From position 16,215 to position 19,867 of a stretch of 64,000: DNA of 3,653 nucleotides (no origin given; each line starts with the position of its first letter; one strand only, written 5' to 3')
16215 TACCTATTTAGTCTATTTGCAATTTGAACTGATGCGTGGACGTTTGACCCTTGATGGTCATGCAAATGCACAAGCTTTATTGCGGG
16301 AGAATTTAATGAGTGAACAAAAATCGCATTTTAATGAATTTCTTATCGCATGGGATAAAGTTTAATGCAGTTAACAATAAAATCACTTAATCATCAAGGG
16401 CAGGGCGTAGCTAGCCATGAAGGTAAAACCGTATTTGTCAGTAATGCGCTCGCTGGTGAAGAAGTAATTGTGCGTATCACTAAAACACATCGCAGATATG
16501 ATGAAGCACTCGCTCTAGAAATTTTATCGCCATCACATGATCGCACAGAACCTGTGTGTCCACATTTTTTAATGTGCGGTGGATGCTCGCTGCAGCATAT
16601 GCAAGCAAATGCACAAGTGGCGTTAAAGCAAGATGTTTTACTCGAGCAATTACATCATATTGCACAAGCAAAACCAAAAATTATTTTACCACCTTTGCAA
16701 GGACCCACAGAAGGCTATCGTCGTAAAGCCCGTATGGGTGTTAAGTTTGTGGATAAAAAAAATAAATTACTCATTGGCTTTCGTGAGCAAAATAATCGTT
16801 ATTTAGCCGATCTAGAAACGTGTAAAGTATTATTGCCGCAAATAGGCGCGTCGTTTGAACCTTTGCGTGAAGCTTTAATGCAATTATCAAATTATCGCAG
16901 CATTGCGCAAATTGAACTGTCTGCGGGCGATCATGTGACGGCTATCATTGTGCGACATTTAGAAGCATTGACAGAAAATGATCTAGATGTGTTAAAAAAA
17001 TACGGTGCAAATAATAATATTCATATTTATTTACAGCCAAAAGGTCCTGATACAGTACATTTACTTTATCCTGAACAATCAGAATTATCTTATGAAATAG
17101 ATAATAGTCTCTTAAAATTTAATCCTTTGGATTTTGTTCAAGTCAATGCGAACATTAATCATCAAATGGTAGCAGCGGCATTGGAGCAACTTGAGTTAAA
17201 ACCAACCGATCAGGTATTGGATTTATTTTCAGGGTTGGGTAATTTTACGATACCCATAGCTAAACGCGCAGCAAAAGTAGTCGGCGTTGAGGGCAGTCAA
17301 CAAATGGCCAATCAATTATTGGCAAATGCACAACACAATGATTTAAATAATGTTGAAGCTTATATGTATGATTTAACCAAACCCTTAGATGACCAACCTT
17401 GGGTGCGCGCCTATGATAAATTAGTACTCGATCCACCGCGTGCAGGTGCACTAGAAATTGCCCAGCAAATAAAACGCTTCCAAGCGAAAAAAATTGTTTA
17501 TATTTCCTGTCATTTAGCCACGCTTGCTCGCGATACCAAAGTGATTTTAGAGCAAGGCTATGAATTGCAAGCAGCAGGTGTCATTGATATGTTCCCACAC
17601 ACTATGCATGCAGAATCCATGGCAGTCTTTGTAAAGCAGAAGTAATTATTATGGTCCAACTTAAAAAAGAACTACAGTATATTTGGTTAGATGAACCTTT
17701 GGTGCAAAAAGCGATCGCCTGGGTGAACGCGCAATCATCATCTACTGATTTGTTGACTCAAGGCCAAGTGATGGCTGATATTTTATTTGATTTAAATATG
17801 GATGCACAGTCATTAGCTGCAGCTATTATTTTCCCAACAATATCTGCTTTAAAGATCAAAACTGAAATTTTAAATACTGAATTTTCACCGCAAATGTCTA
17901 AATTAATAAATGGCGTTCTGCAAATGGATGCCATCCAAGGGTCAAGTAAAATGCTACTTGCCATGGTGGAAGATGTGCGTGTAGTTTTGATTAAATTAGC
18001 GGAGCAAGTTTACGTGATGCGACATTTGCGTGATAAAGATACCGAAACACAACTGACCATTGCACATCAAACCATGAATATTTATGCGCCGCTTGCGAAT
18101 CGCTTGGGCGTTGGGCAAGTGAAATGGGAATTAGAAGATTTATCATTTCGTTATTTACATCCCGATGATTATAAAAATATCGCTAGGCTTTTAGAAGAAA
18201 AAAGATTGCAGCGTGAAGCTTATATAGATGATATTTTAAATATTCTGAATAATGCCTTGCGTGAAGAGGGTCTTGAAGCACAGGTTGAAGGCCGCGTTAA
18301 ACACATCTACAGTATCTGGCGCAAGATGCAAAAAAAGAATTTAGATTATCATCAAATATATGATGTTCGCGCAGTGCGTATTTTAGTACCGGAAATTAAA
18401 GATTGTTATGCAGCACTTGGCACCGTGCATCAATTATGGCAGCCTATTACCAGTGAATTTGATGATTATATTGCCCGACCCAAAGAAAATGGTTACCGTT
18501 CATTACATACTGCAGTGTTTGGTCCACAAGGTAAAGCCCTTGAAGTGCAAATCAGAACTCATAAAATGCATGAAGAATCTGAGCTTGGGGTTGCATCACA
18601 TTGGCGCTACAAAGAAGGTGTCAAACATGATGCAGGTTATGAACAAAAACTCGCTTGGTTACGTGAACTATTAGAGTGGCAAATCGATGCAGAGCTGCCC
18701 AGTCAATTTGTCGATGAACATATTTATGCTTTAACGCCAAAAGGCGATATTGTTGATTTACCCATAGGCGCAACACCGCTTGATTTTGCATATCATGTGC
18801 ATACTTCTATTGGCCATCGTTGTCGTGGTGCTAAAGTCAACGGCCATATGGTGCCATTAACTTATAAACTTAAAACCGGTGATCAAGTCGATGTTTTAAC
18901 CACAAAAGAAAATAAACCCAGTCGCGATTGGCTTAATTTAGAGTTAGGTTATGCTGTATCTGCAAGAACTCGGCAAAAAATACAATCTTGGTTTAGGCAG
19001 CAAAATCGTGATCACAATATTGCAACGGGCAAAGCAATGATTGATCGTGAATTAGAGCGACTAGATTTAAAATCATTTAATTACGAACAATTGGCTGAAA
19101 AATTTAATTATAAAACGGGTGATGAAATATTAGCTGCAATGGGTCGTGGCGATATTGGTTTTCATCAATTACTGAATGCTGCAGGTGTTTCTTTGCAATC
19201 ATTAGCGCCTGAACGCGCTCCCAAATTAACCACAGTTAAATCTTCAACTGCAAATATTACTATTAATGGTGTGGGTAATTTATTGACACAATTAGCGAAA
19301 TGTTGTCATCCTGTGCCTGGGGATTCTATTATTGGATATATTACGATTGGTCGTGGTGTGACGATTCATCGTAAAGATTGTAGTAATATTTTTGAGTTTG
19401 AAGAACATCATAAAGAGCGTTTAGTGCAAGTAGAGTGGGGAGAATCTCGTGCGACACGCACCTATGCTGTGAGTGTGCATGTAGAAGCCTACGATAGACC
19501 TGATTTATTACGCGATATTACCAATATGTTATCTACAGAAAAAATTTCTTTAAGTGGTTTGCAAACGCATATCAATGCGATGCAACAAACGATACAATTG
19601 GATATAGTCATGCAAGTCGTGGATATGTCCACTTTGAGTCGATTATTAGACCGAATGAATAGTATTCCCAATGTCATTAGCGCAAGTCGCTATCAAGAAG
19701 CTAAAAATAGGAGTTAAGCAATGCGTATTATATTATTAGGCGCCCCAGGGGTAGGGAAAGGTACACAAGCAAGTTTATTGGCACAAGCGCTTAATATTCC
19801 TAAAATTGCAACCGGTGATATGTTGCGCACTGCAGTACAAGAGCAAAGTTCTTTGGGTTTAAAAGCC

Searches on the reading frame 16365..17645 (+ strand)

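Call 56: search_protein_families(library=ncbifam, proteins=[window:16365-17645:+], max_evalue=0.00001)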
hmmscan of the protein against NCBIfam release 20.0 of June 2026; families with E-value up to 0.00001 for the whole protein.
window:16365-17645:+ (426 aa): 13 families
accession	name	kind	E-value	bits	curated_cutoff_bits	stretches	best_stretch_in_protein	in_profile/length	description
NF009639.0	PRK13168.1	equivalog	4e-165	550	458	1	2-424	18-445/446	23S rRNA (uracil(1939)-C(5))-methyltransferase RlmD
TIGR00479.1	rumA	equivalog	2.1e-97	326.7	183.55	1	8-417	1-432/432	23S rRNA (uracil(1939)-C(5))-methyltransferase RlmD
NF002910.0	PRK03522.2-3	equivalog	3.2e-34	118.6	558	1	236-423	190-381/383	23S rRNA (uracil(747)-C(5))-methyltransferase RlmC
NF002909.0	PRK03522.2-1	equivalog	4.6e-32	111.6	553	1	70-422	10-371/374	23S rRNA (uracil(747)-C(5))-methyltransferase RlmC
TIGR02085.1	meth_trns_rumB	equivalog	9.1e-27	94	429.5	1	235-423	188-373/374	23S rRNA (uracil(747)-C(5))-methyltransferase RlmC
TIGR02143.1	trmA_only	equivalog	3.1e-21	75.8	334.65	1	86-421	7-348/352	tRNA (uridine(54)-C5)-methyltransferase TrmA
NF002913.0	PRK03522.2-6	equivalog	2.3e-11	43.6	537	1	350-421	267-337/342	23S rRNA (uracil(747)-C(5))-methyltransferase RlmC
NF053718.1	23SC1962Mtase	equivalog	1.3e-08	34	575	1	282-359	212-290/383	23S rRNA (cytosine(1962)-C(5))-methyltransferase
TIGR02469.1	CbiT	equivalog_domain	5.3e-08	33.2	78.3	1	268-356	7-95/124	precorrin-6Y C5,15-methyltransferase (decarboxylating) subunit CbiT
NF053605.1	PyTRAM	equivalog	3.8e-07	29.7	85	1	3-45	10-52/56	TRAM domain-containing RNA chaperone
NF047824.1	tRNAwyosineTaw2Meth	equivalog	1.2e-06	28.4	350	1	229-334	46-149/245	tRNA(Phe) (4-demethylwyosine(37)-C(7)) aminocarboxypropyltransferase Taw2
TIGR03534.1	RF_mod_PrmC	equivalog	1.5e-06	27.8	199.1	1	267-358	75-165/253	peptide chain release factor N(5)-glutamine methyltransferase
NF011529.0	PRK14968.1-3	equivalog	4.9e-06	26.1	162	1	273-344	27-98/198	putative methyltransferase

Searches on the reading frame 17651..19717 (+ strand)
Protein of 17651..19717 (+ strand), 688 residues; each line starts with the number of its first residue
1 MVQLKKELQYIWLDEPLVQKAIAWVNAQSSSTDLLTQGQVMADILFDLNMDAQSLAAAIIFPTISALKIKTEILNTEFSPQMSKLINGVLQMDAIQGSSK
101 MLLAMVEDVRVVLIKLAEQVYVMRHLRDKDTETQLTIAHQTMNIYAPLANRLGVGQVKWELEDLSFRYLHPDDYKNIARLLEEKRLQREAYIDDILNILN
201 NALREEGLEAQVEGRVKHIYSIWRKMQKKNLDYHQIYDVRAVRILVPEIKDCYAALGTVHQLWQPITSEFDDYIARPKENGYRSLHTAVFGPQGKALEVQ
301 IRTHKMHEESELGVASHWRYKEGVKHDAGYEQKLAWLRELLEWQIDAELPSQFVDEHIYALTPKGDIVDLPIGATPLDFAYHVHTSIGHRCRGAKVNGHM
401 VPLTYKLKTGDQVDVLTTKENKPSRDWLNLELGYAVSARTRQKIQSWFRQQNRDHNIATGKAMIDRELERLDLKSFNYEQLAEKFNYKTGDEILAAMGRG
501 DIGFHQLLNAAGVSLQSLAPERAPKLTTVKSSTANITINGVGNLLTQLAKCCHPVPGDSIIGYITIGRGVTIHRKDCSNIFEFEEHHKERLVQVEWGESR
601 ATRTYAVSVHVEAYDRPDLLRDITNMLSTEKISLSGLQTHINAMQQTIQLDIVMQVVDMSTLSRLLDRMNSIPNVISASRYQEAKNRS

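Call 56: search_protein_families(library=ncbifam, proteins=[window:17651-19717:+], max_evalue=0.00001)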
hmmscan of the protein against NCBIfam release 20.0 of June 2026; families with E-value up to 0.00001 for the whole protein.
window:17651-19717:+ (688 aa): 4 families
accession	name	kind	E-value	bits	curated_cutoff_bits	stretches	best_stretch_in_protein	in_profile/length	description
NF008124.0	PRK10872.1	equivalog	8.2e-226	752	728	1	27-682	48-742/744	GTP diphosphokinase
TIGR00691.1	spoT_relA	subfamily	9.8e-175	582.7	499.2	1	41-678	27-685/687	RelA/SpoT family protein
NF008303.0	PRK11092.1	equivalog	5.3e-139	464.5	947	1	28-681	39-700/702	bifunctional GTP diphosphokinase/guanosine-3',5'-bis pyrophosphate 3'-pyrophosphohydrolase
NF053588.1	GTPPhKinYjbM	equivalog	7.3e-10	38.9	320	1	212-322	40-161/201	GTP diphosphokinase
